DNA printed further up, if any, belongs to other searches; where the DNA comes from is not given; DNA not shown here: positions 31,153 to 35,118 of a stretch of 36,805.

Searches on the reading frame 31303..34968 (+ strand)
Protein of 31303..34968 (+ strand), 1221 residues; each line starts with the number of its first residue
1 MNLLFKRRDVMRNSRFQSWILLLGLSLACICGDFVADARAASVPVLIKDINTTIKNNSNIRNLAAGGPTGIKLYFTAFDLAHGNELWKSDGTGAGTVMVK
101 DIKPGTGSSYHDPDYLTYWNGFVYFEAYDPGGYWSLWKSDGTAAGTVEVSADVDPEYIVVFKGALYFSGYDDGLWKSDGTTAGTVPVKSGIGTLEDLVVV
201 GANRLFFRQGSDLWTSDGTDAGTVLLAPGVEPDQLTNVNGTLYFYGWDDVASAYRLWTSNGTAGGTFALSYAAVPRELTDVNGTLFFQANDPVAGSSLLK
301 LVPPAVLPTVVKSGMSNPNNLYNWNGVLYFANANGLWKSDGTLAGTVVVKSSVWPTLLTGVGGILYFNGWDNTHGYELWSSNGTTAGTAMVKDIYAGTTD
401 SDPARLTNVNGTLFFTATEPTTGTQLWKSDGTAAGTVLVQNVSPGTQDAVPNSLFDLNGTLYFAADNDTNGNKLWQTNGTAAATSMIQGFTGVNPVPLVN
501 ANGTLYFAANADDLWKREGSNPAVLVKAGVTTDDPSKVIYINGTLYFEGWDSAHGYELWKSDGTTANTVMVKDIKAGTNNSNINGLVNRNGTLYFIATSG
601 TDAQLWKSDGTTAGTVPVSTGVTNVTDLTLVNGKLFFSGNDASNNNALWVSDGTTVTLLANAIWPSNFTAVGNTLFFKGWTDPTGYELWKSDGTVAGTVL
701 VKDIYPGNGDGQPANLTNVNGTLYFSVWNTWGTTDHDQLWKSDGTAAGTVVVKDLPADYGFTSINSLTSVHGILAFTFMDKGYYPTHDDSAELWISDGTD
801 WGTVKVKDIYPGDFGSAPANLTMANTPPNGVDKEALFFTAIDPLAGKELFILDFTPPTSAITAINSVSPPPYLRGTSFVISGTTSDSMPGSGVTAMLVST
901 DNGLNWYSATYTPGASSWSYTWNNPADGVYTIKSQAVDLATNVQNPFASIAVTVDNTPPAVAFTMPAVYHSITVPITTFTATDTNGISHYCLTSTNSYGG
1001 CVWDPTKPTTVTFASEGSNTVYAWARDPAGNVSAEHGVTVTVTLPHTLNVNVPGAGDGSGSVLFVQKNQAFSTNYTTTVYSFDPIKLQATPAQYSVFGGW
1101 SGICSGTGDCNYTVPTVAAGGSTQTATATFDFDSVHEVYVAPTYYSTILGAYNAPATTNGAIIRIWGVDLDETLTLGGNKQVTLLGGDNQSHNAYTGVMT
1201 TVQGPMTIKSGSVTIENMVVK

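Call 52: search_protein_families(library=pfam, proteins=[window:31303-34968:+], max_evalue=0.001)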
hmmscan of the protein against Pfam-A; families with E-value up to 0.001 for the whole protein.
window:31303-34968:+ (1221 aa): 1 family
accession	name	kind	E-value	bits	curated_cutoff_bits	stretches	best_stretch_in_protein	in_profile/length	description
PF19077.6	Big_13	-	6e-07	30.3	27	1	893-956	40-102/102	Bacterial Ig-like domain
